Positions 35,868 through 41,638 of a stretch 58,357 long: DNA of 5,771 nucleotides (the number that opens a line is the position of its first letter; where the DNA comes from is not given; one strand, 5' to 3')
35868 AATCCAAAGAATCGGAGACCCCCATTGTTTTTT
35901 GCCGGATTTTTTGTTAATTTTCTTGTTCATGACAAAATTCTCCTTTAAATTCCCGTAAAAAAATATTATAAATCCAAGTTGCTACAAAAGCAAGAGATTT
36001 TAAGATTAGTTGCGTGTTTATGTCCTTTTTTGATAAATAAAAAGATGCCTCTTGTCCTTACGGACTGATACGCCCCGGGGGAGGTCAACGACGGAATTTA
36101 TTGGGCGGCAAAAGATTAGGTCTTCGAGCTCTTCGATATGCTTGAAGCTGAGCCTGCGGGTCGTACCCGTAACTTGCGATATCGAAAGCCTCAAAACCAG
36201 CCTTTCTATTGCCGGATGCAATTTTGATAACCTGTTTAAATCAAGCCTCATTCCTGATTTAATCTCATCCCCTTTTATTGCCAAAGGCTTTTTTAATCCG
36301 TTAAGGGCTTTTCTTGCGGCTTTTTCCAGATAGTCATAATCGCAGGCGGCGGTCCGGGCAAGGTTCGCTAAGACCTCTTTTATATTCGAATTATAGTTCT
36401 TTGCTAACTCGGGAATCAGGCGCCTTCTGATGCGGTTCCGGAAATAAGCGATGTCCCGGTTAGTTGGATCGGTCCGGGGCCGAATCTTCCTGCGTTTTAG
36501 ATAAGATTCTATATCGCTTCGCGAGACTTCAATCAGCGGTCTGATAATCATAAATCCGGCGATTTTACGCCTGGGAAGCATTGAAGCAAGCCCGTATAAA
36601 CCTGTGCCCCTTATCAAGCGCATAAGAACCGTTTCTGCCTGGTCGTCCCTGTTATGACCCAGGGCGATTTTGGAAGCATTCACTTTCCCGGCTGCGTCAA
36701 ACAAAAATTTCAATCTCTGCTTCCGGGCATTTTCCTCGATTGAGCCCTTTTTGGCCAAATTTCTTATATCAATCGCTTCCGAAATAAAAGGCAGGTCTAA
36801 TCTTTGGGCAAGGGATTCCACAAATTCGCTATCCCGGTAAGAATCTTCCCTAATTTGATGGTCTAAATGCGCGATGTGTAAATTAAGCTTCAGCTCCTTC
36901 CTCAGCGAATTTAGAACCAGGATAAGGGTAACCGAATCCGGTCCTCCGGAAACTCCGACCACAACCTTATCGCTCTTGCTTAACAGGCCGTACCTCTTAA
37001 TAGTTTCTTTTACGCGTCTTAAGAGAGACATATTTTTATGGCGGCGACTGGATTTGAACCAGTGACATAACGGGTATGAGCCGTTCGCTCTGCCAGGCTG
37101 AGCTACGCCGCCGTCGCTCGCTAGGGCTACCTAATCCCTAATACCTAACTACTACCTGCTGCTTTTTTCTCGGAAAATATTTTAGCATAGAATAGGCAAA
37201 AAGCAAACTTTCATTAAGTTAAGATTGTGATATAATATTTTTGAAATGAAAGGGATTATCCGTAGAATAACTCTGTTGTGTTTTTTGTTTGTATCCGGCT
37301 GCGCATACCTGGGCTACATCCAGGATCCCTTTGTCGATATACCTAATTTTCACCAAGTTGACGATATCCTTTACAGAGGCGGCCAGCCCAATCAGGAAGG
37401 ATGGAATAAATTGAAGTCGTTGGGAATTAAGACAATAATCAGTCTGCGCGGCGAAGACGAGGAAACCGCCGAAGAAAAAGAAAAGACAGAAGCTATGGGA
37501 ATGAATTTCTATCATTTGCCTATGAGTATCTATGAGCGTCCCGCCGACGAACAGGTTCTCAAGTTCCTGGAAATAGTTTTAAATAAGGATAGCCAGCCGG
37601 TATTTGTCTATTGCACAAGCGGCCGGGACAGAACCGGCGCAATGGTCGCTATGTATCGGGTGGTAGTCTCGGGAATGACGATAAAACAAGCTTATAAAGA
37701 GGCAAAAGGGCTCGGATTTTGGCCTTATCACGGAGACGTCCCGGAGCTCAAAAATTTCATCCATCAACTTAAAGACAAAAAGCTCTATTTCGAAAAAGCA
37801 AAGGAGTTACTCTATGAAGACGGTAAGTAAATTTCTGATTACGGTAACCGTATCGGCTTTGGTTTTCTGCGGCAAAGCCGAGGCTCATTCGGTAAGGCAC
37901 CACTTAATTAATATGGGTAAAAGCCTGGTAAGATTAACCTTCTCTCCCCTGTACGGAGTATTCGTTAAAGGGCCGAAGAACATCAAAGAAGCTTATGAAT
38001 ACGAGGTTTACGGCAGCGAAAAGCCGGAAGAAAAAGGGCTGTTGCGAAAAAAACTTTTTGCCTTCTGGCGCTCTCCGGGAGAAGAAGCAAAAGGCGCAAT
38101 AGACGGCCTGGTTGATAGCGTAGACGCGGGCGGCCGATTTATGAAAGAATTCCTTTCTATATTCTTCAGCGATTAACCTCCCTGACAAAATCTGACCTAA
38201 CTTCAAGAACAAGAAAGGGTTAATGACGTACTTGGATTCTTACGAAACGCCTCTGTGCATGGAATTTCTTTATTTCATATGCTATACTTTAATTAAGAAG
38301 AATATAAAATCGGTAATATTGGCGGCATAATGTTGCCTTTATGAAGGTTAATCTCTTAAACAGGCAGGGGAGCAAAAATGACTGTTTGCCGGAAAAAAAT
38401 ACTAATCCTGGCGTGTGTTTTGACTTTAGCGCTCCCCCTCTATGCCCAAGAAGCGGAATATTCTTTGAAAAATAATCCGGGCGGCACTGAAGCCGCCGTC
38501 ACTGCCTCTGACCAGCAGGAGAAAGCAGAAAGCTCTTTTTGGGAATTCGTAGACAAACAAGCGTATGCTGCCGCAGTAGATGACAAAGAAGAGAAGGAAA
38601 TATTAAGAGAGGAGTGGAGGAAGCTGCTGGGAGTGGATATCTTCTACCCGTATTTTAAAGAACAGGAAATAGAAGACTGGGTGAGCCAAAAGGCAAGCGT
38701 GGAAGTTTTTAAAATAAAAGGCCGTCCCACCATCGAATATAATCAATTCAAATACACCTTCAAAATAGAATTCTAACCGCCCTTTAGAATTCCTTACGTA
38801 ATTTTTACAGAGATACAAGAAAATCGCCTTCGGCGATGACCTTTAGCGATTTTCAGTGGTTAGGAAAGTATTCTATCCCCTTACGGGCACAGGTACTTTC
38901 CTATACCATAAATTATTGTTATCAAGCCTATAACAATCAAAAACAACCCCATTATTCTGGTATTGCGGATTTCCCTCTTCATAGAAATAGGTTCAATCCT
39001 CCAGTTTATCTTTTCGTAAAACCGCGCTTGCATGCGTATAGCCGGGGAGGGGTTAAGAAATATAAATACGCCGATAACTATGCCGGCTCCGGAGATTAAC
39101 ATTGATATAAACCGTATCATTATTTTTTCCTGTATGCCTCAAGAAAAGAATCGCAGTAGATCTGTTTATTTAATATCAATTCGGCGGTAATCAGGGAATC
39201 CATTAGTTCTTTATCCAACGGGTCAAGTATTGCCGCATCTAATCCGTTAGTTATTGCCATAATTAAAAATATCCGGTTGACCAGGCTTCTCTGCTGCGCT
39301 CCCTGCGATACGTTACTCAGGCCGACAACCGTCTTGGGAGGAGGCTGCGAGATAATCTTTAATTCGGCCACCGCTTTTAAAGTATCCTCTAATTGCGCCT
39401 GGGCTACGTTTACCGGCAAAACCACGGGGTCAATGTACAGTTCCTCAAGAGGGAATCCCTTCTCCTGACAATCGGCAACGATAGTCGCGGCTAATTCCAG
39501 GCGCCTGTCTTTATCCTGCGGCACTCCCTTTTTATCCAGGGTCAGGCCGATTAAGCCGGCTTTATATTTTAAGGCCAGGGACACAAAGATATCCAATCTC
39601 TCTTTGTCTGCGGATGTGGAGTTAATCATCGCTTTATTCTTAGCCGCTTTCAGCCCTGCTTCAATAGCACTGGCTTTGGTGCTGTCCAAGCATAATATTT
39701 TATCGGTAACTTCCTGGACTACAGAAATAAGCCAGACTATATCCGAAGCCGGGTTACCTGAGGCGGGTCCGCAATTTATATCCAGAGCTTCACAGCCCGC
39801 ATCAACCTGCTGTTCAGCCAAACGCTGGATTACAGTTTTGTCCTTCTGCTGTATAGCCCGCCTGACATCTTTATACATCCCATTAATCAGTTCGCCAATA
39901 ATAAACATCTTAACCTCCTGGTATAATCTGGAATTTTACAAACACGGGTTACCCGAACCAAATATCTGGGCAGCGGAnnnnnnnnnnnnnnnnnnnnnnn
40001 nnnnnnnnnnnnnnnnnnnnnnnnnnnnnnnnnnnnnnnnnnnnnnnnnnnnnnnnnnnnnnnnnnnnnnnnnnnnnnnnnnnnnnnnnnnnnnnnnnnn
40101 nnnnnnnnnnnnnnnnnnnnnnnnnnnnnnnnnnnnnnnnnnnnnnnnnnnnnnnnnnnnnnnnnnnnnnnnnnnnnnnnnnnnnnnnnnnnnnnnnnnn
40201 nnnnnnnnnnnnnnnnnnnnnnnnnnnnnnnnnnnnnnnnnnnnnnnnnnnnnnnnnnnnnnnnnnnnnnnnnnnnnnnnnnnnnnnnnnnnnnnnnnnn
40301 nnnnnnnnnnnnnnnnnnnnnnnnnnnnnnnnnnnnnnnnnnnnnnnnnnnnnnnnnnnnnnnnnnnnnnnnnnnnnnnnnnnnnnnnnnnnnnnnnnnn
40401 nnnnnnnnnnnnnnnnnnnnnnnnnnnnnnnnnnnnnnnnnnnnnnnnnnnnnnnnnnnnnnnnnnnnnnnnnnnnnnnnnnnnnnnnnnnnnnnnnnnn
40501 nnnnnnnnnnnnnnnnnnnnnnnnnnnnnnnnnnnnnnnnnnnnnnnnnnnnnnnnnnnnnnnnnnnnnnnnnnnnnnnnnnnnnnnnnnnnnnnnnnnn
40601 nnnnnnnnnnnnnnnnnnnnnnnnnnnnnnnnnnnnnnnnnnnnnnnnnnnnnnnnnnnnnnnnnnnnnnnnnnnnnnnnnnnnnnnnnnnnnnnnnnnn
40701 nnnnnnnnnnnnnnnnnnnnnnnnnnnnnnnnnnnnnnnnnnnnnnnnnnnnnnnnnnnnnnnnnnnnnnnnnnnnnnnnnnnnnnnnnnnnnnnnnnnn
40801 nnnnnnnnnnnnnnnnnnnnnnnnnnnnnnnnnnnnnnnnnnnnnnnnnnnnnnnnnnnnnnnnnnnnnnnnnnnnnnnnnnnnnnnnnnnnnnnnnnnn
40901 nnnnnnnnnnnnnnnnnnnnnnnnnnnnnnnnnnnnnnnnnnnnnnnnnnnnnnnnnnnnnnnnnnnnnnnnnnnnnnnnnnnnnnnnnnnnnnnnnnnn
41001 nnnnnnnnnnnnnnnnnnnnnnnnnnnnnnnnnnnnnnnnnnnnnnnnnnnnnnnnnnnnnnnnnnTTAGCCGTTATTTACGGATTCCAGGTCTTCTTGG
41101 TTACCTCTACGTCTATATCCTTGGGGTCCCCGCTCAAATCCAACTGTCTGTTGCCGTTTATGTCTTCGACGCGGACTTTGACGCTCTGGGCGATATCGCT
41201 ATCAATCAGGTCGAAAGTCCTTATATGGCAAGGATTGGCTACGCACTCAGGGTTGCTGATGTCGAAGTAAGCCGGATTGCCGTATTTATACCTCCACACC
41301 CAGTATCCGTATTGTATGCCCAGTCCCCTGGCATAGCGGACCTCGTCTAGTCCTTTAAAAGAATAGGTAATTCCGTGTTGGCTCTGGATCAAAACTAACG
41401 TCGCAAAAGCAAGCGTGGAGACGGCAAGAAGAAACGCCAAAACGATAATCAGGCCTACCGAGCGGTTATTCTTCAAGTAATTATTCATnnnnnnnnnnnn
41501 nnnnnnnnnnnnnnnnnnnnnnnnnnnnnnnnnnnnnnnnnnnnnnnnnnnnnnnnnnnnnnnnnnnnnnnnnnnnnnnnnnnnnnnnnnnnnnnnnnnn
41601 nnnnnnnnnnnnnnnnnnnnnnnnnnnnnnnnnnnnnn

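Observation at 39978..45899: A six- to seven-gene sensory and pseudopilin island is wedged inside the corrinoid Fe-S protein (acs) cluster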

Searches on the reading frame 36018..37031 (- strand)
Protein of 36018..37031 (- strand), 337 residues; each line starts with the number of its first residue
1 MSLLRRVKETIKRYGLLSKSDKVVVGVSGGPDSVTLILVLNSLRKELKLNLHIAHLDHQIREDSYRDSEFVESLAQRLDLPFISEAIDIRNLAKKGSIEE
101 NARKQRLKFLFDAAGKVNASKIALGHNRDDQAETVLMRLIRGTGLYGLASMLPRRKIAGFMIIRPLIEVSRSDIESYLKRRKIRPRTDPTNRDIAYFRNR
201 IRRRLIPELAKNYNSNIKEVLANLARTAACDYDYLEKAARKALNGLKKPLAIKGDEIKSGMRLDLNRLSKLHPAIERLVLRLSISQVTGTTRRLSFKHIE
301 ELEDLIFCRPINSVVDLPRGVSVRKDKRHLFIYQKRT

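Call 8: search_protein_families(library=pfam, proteins=[window:36018-37031:-], max_evalue=0.001)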
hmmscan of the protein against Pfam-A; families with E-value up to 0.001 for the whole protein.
window:36018-37031:- (337 aa): 2 families
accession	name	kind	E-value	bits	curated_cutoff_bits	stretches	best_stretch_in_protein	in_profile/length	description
PF01171.26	ATP_bind_3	-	8e-55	185.8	27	1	22-203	1-181/182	PP-loop family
PF09179.16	TilS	-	3e-06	27.8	21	1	263-319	1-56/67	TilS substrate binding domain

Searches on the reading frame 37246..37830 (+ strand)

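Call 8: search_protein_families(library=pfam, proteins=[window:37246-37830:+], max_evalue=0.001)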
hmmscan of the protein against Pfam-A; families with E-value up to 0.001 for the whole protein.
window:37246-37830:+ (194 aa): 8 families
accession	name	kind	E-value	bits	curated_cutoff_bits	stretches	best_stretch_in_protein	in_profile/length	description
PF22741.1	PTP-NADK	-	1.1e-26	93.6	27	1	40-152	28-144/163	DSP-PTPase phosphatase fused to NAD+ Kinase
PF03162.18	Y_phosphatase2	-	1.4e-18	67.5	27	1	32-139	4-114/165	Tyrosine phosphatase family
PF22785.1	Tc-R-P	-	4.3e-15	56.6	27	1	43-139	6-102/106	Polymorphic toxin system, DSP-PTPase phosphatase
PF22784.1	PTP-SAK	-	6.8e-13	49.4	27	1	49-146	20-116/153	Swiss Army Knife protein, DSP-PTPase phosphatase domain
PF13350.11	Y_phosphatase3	-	6.3e-12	46.4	22.2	1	41-137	27-149/240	Tyrosine phosphatase family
PF00782.25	DSPc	-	6.3e-08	32.9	33.5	1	42-153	1-110/133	Dual specificity phosphatase, catalytic domain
PF14566.11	PTPlike_phytase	-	4.6e-06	27.2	27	1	70-140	86-157/158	Inositol hexakisphosphate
PF04273.18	BLH_phosphatase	-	0.00023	21.9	26.1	1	58-127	25-97/110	Beta-lactamase hydrolase-like protein, phosphatase-like domain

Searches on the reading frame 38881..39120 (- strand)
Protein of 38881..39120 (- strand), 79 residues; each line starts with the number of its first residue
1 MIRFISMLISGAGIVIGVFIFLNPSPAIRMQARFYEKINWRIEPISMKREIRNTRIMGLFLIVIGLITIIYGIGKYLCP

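Call 4: search_protein_families(library=pfam, proteins=[window:38881-39120:-], max_evalue=0.01)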
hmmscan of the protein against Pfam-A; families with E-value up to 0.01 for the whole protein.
window:38881-39120:- (79 aa): 1 family
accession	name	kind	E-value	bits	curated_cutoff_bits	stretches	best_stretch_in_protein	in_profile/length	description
PF02656.20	DUF202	-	0.0033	18.3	23.4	1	9-77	18-63/68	Domain of unknown function (DUF202)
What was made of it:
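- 38881..39120 (-): 79-aa two-helix membrane ORF sharing one base with the acsE stop; not conserved, so doubtful as part of the unit. Only a sub-threshold DUF202 match (call 4).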

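Call 5: search_protein_families(library=ncbifam, proteins=[window:38881-39120:-], max_evalue=0.01)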
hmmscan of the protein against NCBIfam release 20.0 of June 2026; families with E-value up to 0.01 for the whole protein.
window:38881-39120:- (79 aa): 1 family
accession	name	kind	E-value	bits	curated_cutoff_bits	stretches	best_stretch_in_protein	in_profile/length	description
NF042414.1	CLC_0170_fam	subfamily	0.005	16.7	30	1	47-70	29-52/56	CLC_0170 family protein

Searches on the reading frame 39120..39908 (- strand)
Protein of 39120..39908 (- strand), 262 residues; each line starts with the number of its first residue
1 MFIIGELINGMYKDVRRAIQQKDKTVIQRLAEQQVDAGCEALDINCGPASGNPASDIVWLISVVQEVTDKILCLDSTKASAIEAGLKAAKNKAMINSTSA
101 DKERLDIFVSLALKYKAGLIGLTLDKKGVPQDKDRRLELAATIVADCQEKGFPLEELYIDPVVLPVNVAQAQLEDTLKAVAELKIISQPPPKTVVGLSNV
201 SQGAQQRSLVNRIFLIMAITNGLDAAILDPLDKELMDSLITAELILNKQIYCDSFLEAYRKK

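Call 4: search_protein_families(library=pfam, proteins=[window:39120-39908:-], max_evalue=0.01)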
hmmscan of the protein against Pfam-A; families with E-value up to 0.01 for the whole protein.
window:39120-39908:- (262 aa): 1 family
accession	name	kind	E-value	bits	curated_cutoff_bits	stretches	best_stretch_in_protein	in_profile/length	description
PF00809.28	Pterin_bind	-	5.2e-19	69.3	25.5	1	26-228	22-243/244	Pterin binding enzyme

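Call 5: search_protein_families(library=ncbifam, proteins=[window:39120-39908:-], max_evalue=0.01)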
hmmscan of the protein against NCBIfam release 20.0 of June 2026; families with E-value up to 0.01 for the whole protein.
window:39120-39908:- (262 aa): 4 families
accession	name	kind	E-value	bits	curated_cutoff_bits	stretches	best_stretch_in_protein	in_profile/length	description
NF005719.0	PRK07535.1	domain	2.8e-89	298.8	259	1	1-262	1-261/268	methyltetrahydrofolate:corrinoid/iron-sulfur protein methyltransferase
NF040758.1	CODH_ACS_meth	exception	3.4e-51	174.1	370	1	2-257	5-260/261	carbon monoxide dehydrogenase/acetyl-CoA synthase methytransferase subunit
TIGR02082.1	metH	equivalog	2.6e-30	104.8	1010.85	1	3-239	345-595/1182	methionine synthase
NF007024.0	PRK09490.1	equivalog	2.6e-17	62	1497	1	13-232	373-605/1234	methionine synthase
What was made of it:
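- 39120..39908 (-): acsE, methyl-H4folate:corrinoid Fe-S protein methyltransferase; downstream boundary of the island. NCBIfam PRK07535, 299 bits against a cut-off of 259 (call 5).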

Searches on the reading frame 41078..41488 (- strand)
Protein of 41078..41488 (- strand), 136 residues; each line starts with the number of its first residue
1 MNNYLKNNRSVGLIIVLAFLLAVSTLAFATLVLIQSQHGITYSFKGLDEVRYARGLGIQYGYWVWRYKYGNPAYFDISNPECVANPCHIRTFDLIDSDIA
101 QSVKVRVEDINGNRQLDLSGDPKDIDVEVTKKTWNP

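Call 4: search_protein_families(library=pfam, proteins=[window:41078-41488:-], max_evalue=0.01)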
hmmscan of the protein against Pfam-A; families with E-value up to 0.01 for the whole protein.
window:41078-41488:- (136 aa): 0 families

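Call 5: search_protein_families(library=ncbifam, proteins=[window:41078-41488:-], max_evalue=0.01)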
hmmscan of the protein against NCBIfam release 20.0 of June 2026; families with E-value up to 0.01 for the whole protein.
window:41078-41488:- (136 aa): 0 families

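Call 47: search_solved_structures(query=A3, max_evalue=10)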
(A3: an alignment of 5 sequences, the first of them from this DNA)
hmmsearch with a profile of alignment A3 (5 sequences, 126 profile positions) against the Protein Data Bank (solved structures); distinct sequences matched with E-value up to 10: 5.
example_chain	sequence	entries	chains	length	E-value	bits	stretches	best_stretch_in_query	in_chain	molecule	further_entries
1lpl_A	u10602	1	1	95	0.26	14.4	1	29-88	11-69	Hypothetical 25.4 kDa protein F53F4.3 in chromosome V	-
1tov_A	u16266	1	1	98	0.29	14.3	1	29-88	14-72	Hypothetical protein F53F4.3 in chromosome V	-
2wv3_A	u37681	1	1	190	0.9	12.7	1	46-91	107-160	NEUROPLASTIN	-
3mtj_A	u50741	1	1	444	1.2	12.3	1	20-71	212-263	Homoserine dehydrogenase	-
9gsd_B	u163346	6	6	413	1.5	12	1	46-79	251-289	Neuroplastin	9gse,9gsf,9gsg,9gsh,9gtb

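Call 87: search_protein_families(library=pfam, alignment_id=A3, max_evalue=0.05)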
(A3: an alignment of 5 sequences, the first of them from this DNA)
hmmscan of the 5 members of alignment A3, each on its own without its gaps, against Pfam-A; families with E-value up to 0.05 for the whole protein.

A. member 1, seq(136 aa): 0 families

B. families by the number of members that match (of 5 scanned): 4 families
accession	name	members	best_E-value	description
PF14341.11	PilX_N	1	0.00079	PilX N-terminal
PF10749.14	DUF2534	1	0.011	Protein of unknown function (DUF2534)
PF03970.18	Herpes_UL37_1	1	0.024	Herpesvirus UL37 tegument protein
PF11137.13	DUF2909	1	0.039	Protein of unknown function (DUF2909)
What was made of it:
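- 41078..41488 (-): Pilin-like protein 3 (PilX/GspK-like); hydrophobic N-terminus without Glu at +5. One of five orthologues hits PilX_N, E = 7.9e-4 (call 87).
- On Type IV pilin-like (pseudopilin) proteins: Protein 3: no Glu at +5, and one of five orthologues hits PilX_N at 7.9e-4 (call 87).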
